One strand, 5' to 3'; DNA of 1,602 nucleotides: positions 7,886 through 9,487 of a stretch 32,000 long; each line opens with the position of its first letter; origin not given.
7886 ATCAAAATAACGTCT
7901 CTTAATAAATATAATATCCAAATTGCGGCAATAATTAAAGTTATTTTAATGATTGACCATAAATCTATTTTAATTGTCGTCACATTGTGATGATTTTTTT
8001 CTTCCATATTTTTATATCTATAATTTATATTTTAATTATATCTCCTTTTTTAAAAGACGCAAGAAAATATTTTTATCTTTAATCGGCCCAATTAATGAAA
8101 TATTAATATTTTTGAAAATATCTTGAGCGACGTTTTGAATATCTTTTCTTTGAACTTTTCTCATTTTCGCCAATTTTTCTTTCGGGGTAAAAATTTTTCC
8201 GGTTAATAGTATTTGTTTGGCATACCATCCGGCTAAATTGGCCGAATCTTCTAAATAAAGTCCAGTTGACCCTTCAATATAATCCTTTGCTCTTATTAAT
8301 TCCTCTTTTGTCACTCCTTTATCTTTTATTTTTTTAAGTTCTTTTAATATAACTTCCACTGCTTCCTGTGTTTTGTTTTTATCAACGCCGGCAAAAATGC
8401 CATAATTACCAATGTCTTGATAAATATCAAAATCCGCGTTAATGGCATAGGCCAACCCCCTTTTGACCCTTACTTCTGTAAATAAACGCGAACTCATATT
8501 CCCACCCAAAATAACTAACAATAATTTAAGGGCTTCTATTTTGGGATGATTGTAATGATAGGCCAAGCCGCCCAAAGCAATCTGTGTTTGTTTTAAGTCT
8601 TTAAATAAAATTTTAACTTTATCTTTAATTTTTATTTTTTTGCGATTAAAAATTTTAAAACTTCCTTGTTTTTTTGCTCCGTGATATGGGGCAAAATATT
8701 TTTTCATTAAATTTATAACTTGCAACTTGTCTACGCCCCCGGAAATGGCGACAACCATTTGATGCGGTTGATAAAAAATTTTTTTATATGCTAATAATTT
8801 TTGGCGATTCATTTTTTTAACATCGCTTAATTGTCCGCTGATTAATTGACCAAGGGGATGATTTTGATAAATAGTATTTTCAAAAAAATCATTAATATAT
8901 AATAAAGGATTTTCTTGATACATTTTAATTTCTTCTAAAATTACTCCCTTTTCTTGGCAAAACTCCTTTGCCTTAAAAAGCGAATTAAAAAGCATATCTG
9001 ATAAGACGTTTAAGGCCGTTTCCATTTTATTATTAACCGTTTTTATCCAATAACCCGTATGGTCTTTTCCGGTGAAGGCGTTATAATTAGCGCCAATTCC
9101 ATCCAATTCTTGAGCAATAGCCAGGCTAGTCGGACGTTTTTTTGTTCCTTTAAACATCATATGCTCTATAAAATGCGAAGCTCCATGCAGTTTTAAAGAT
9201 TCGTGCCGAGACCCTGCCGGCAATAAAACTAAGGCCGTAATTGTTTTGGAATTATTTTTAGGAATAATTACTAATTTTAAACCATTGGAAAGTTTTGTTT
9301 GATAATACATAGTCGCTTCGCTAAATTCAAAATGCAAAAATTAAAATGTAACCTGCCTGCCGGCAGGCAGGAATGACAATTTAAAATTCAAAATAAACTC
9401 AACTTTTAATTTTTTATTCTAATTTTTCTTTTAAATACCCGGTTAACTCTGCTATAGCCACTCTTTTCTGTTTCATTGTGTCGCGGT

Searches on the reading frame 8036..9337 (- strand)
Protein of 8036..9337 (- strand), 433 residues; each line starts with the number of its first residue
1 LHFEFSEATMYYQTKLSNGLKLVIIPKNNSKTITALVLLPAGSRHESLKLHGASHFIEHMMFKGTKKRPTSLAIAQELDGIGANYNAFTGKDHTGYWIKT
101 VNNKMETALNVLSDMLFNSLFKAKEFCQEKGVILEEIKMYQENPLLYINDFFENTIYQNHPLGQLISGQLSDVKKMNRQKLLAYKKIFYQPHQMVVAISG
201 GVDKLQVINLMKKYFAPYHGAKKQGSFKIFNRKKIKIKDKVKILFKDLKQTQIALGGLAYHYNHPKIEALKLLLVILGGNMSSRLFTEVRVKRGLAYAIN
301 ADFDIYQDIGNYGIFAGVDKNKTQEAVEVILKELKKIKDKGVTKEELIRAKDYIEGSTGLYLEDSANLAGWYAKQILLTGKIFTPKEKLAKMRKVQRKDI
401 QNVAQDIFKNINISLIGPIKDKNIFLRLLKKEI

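Call 90: search_protein_families(library=pfam, proteins=[window:8036-9337:-], max_evalue=0.0001)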
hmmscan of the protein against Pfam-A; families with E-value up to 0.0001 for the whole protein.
window:8036-9337:- (433 aa): 2 families
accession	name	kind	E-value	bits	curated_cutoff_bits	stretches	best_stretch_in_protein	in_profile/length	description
PF05193.26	Peptidase_M16_C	-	2.3e-38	132.3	23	1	175-352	1-179/181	Peptidase M16 inactive domain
PF00675.25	Peptidase_M16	-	1.4e-34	119.6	22.3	1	23-166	2-145/149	Insulinase (Peptidase family M16)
